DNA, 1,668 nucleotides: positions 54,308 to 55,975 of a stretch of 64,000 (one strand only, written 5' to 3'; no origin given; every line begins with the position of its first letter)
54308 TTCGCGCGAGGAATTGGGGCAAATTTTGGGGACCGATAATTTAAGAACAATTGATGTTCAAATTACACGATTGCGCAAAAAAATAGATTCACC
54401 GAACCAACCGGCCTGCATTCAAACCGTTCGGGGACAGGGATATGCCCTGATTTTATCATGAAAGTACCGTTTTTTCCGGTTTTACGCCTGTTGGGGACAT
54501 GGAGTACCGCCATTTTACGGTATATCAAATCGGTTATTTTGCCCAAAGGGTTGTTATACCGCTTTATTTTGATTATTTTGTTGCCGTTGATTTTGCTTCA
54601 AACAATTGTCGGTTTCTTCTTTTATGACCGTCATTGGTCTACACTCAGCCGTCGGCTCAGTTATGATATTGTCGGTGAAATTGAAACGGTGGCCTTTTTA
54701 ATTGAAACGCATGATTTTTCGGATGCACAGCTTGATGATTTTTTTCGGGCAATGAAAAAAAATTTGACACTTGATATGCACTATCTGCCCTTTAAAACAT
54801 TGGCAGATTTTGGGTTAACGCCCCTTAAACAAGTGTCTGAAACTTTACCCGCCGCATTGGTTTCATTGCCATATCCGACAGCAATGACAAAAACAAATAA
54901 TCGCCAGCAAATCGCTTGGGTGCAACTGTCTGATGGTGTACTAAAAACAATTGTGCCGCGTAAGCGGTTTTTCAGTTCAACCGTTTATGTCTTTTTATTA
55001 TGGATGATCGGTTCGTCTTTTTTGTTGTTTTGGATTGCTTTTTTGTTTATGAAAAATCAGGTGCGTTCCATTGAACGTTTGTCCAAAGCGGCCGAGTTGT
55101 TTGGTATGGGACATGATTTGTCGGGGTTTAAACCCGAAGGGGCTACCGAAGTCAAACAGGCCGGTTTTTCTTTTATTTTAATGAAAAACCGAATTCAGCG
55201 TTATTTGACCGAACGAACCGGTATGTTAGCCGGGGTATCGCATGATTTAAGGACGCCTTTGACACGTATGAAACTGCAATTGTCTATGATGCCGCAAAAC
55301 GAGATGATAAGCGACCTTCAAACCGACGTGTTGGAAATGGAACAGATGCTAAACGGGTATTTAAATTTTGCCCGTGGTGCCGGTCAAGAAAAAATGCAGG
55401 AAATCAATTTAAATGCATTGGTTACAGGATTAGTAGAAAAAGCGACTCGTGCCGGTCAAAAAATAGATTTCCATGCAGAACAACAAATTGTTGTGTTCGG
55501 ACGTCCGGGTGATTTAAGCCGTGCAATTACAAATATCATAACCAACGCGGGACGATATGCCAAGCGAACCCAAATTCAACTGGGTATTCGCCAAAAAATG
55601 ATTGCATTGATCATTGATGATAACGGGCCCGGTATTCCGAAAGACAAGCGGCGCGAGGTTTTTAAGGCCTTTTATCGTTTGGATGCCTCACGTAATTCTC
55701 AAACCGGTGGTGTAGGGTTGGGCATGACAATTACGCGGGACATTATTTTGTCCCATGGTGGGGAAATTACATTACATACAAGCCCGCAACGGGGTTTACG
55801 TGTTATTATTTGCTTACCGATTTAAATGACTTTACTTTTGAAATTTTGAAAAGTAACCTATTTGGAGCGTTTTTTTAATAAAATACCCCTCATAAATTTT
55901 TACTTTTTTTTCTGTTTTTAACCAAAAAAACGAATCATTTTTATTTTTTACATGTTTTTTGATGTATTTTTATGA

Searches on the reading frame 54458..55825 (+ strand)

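Call 27: search_protein_families(library=ncbifam, proteins=[window:54458-55825:+], max_evalue=1e-10)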
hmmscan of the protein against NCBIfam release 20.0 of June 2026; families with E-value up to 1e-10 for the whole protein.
window:54458-55825:+ (455 aa): 48 families (the best 25 are shown)
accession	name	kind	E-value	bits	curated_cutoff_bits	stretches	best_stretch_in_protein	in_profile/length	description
NF007004.0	PRK09467.1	equivalog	1.8e-56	191.8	415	1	146-455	124-436/440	two-component system sensor histidine kinase EnvZ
NF007007.0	PRK09470.1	equivalog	1.9e-49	168.8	486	1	170-455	165-459/463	envelope stress sensor histidine kinase CpxA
NF007898.0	PRK10604.1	equivalog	2.5e-44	152.2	478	1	178-455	139-423/433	two-component system sensor histidine kinase RstB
TIGR02966.1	phoR_proteo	equivalog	3.4e-32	111.8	334.2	1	245-446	106-326/333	phosphate regulon sensor histidine kinase PhoR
NF045900.1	HisKinCpxALeg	equivalog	5.5e-32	111.1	800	1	187-455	165-451/451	two-component system sensor histidine kinase CpxA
NF012163.2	BaeS_SmeS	equivalog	7.9e-32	110.8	500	1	169-454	156-457/457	sensor histidine kinase efflux regulator BaeS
NF007837.0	PRK10549.1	equivalog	1.5e-28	99.7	603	1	182-454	167-457/466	envelope stress sensor histidine kinase BaeS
NF033092.0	HK_WalK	equivalog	4.8e-28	98.1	725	1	249-455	368-594/594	cell wall metabolism sensor histidine kinase WalK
NF040691.1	MtrAB_MtrB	equivalog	1.2e-27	97.2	450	1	188-454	199-491/507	MtrAB system histidine kinase MtrB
NF046044.1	PnpS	equivalog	5.4e-27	94.8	400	1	246-454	163-390/390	two-component system histidine kinase PnpS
NF041832.1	near_NosP_CTERM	subfamily_domain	8e-26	91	400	1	253-455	7-225/370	NahK/ErcS family hybrid sensor histidine kinase/response regulator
NF033091.0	HK_VanS_ACDEFG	equivalog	3.1e-25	88.9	400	1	256-443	77-283/293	vancomycin resistance histidine kinase VanS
TIGR01386.1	cztS_silS_copS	subfamily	5.6e-25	88.2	292.55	1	168-448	155-451/457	heavy metal sensor histidine kinase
NF041735.1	hist_kin_RppB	equivalog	3.9e-24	85.2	400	1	258-454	221-438/438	two-component system sensor histidine kinase RppB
NF012226.0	AdeS_HK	equivalog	6.8e-23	81.4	500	1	175-445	59-344/353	two-component sensor histidine kinase AdeS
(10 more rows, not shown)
